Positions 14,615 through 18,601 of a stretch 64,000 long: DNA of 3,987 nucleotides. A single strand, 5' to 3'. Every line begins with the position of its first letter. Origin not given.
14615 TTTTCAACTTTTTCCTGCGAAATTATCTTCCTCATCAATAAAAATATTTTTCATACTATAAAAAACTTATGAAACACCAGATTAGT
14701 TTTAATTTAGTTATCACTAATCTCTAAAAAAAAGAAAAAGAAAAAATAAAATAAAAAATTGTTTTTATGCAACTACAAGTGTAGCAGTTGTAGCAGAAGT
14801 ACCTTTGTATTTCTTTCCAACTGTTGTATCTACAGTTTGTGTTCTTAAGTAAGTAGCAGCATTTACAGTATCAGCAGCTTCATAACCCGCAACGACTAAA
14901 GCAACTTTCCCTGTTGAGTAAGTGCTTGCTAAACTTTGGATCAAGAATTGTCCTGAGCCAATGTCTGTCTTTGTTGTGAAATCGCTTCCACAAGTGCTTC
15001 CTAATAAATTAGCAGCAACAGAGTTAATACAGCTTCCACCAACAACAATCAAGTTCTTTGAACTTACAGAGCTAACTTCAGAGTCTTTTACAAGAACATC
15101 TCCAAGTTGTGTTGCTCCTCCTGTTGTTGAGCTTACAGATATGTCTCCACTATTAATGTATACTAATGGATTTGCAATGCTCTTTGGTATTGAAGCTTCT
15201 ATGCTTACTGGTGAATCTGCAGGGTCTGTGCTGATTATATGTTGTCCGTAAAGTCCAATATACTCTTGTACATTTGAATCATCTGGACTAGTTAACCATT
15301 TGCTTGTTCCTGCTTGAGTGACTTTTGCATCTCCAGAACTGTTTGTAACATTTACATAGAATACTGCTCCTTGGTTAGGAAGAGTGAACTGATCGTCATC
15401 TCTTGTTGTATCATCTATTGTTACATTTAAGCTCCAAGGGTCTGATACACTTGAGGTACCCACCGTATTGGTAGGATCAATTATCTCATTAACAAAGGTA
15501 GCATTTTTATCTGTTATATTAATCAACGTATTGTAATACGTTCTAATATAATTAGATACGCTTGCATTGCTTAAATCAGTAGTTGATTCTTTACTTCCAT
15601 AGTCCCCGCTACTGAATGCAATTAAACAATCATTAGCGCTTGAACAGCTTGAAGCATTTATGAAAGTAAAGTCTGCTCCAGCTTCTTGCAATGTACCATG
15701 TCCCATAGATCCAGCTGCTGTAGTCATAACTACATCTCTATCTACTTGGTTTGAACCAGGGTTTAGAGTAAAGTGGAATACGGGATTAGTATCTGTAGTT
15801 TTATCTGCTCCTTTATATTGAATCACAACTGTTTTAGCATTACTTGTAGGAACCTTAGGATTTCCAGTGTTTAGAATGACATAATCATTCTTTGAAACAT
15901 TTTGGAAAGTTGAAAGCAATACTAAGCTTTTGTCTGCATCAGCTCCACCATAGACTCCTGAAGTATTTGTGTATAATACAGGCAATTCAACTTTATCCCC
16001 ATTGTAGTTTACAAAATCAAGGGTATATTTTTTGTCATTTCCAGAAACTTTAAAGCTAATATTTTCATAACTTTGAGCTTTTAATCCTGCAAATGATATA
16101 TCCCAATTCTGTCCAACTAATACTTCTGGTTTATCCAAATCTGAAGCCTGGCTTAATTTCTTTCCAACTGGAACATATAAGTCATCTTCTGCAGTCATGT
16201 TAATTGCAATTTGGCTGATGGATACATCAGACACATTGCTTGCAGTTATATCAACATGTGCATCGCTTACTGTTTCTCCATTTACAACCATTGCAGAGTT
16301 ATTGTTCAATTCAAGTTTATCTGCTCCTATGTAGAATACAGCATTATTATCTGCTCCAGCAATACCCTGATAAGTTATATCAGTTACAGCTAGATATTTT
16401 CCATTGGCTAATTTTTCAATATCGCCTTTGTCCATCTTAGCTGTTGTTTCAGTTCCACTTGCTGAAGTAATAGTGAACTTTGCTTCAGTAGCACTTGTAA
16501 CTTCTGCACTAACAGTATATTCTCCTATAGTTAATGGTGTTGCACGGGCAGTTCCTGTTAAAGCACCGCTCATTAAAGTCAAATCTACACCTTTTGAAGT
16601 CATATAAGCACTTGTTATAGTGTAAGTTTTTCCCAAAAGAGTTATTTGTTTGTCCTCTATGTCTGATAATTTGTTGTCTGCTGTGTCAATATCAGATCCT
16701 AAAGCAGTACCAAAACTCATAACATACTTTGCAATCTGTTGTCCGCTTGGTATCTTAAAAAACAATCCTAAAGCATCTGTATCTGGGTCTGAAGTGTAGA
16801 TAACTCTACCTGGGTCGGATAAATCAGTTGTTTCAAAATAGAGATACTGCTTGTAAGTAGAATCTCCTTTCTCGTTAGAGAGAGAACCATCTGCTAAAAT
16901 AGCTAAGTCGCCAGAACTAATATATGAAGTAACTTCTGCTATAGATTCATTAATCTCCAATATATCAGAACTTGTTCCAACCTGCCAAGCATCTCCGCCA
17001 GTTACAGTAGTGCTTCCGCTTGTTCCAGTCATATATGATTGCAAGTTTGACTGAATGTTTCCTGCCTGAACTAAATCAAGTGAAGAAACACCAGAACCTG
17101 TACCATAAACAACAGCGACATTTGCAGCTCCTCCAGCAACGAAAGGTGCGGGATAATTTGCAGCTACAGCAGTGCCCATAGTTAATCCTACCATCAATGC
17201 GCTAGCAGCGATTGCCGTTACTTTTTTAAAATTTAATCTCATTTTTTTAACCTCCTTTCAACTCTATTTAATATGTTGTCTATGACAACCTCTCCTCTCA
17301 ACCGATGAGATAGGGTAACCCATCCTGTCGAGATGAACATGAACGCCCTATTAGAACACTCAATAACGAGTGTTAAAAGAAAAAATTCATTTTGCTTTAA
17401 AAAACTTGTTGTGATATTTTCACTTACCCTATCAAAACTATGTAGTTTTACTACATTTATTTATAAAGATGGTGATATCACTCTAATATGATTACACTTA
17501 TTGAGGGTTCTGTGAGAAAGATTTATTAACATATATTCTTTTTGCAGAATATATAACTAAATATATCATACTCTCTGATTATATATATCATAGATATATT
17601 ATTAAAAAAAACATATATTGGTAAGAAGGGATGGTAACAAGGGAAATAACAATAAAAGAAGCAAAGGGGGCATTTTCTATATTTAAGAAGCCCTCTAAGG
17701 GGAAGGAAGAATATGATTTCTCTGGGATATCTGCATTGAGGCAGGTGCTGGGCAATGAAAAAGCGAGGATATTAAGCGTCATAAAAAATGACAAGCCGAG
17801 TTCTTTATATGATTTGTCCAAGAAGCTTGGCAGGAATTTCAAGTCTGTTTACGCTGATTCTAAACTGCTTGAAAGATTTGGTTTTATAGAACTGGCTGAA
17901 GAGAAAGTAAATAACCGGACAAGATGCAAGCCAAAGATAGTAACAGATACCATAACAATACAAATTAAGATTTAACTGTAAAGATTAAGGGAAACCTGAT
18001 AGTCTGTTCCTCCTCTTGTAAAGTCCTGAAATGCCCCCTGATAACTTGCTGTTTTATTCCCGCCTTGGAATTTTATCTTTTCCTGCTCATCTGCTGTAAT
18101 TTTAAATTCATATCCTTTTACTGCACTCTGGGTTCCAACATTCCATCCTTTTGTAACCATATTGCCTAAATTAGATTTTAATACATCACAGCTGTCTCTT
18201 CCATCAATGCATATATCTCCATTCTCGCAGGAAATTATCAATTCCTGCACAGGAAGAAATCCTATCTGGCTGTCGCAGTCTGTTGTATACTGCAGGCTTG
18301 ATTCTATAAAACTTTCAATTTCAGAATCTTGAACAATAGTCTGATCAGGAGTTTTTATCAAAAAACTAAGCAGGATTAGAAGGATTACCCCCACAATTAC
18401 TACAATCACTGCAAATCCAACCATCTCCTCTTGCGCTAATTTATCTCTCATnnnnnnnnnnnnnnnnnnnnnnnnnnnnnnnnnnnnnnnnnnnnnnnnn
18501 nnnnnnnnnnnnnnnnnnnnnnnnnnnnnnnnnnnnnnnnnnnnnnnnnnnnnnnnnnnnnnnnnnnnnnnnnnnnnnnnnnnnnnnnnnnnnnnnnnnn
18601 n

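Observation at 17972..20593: Four-gene pilin-like locus (class III signal peptides) with an upstream wHTH regulator, but no assembly ATPase or platform gene in the window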

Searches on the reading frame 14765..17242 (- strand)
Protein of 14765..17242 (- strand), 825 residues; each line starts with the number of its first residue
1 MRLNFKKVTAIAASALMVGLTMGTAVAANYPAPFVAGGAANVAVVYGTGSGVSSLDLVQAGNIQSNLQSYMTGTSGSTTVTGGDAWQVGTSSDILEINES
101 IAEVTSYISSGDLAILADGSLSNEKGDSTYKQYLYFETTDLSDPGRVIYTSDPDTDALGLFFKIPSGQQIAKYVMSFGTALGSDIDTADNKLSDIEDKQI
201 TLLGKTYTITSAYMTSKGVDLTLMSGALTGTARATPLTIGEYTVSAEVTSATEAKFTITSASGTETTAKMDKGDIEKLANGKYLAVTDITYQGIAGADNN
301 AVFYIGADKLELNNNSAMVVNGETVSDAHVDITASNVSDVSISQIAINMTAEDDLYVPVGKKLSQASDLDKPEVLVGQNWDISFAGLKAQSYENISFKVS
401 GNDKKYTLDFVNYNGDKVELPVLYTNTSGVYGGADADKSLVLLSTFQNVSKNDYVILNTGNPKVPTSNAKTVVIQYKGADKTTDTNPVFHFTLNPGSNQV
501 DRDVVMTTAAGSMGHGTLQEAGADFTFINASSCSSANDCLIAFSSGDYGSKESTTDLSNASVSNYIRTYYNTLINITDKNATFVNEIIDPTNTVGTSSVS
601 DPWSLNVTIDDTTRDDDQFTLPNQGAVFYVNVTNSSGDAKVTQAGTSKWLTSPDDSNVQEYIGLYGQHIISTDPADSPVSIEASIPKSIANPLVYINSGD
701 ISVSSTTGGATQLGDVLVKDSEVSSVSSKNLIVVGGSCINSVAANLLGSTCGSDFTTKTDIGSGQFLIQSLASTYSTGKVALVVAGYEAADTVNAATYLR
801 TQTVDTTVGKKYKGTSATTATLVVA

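Call 53: search_protein_families(library=pfam, proteins=[window:14765-17242:-], max_evalue=0.01)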
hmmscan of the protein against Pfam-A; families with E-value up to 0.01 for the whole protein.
window:14765-17242:- (825 aa): 1 family
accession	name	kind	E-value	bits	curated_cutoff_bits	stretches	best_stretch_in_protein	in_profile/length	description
PF05124.17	S_layer_C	-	4.6e-07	30.1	23.9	1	29-799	4-173/177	S-layer like family, outer domain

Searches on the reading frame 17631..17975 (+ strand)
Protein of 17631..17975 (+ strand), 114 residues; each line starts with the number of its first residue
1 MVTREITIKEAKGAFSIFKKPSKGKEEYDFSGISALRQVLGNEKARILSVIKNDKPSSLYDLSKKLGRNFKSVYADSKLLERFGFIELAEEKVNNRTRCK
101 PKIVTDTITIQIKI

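Call 12: search_protein_families(library=pfam, proteins=[window:17631-17975:+], max_evalue=1)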
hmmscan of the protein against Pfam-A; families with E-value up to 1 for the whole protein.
window:17631-17975:+ (114 aa): 5 families
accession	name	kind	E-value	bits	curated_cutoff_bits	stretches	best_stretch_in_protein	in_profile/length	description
PF25212.1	HVO_A0114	-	1.8e-13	50.5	27.6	1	27-95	7-75/84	HVO_A0114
PF08279.18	HTH_11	-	0.029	14.7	25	1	46-85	4-44/55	HTH domain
PF01978.25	TrmB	-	0.091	13.1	25.6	1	53-96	19-59/68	Sugar-specific transcriptional regulator TrmB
PF16238.11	DUF4897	-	0.12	12.7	28.6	1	57-93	51-87/157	Domain of unknown function (DUF4897)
PF10491.14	Nrf1_DNA-bind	-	0.12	12.5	23.5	1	5-57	47-99/213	NLS-binding and DNA-binding and dimerisation domains of Nrf1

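Call 13: search_protein_families(library=ncbifam, proteins=[window:17631-17975:+], max_evalue=1)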
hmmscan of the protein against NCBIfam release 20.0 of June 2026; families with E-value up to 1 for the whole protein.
window:17631-17975:+ (114 aa): 2 families
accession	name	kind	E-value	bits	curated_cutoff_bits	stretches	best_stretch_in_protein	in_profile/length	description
NF053602.1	Phr_regulator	exception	2.4e-05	24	320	1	35-97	4-65/191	heat shock transcription regulator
NF004331.0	PRK05722.2-1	equivalog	0.046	12.9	622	1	30-72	212-254/425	glucose-6-phosphate dehydrogenase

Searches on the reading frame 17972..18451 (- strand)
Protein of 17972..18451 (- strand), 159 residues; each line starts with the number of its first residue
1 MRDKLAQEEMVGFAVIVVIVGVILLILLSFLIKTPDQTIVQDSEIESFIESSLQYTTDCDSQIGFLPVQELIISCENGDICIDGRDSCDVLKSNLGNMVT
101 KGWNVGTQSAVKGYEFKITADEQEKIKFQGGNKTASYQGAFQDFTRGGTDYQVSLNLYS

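Call 12: search_protein_families(library=pfam, proteins=[window:17972-18451:-], max_evalue=1)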
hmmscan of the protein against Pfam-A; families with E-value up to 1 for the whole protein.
window:17972-18451:- (159 aa): 2 families
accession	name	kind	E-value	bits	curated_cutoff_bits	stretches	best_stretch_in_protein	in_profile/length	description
PF21428.2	Gp7_helical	-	0.059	13.7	27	1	34-58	11-35/47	Baseplate wedge protein gp7, helical domain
PF14991.11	MLANA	-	0.089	13.5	27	1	4-53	19-68/117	Protein melan-A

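Call 13: search_protein_families(library=ncbifam, proteins=[window:17972-18451:-], max_evalue=1)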
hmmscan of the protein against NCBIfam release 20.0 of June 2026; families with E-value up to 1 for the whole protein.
window:17972-18451:- (159 aa): 0 families

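Call 62: find_homologous_proteins(query=window:17972-18451:-, max_evalue=0.001)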
Query window:17972-18451:- (159 aa): 58 proteins with E <= 0.001 among 89 candidates.
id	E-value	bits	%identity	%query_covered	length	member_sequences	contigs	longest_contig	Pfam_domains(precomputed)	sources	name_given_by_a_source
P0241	1.5e-98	344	100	100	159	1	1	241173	-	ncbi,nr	ncbi:Uncharacterised protein [uncultured archaeon]|nr:Uncharacterised protein [uncultured archaeon]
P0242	8.3e-62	225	63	100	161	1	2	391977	-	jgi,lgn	jgi:hypothetical protein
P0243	3.3e-61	223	61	100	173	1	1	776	-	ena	-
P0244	6.6e-60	219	59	100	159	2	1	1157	-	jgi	jgi:hypothetical protein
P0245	9.7e-58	212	59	99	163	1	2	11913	-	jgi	jgi:hypothetical protein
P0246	1.2e-57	212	61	100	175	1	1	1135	-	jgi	jgi:hypothetical protein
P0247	1.8e-56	208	59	100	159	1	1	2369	-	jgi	jgi:hypothetical protein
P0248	4.3e-56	207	57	100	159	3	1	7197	-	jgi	jgi:hypothetical protein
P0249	9.4e-56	206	56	100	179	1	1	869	-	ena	-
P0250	1.7e-55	205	59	99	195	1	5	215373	-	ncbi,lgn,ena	-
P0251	2.1e-55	204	58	100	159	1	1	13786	-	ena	-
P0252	1.1e-54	202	59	99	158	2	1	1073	-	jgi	-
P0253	1.5e-54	202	55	100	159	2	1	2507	-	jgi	-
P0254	5.5e-54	200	58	98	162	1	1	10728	-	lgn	-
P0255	8.2e-54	199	56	100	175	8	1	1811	-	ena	-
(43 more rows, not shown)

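Call 88: search_solved_structures(query=A3, max_evalue=10)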
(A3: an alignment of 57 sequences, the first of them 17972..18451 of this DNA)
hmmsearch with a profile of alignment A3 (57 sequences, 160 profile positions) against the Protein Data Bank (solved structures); distinct sequences matched with E-value up to 10: 18.
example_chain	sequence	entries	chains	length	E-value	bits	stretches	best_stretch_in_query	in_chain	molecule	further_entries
7jjc_A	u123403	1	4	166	0.15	15.1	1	105-142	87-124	Neuropilin-1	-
1kex_A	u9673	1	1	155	0.15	15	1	105-142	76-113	Neuropilin-1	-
3i97_A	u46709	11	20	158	0.16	14.9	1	105-142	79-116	Neuropilin-1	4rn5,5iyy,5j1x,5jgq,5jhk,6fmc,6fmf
2qqn_A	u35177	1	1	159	0.16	14.9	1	105-142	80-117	Neuropilin-1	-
5ijr_A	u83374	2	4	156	0.17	14.8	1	105-142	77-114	Neuropilin-1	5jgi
5c7g_A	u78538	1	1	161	0.19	14.7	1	105-142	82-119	Neuropilin-1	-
7o1n_A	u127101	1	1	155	0.21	14.5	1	105-142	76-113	Neuropilin-1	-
8pfe_A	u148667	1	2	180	0.28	14.1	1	105-142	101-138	Neuropilin-1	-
2orx_A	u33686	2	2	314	0.31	14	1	106-142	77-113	Neuropilin-1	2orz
9s56_A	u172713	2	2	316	0.47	13.4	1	106-142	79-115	Neuropilin-1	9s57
8c5g_A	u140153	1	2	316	0.47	13.4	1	106-142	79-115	Neuropilin-1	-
9eou_A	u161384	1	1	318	0.53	13.2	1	106-142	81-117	Neuropilin-1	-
2qqi_A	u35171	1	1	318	0.54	13.2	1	106-142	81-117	Neuropilin-1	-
4deq_A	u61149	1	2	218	0.65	12.9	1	105-142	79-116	Neuropilin-1, Vascular endothelial growth factor A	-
7m0r_E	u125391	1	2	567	0.66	12.9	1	106-142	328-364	Neuropilin-1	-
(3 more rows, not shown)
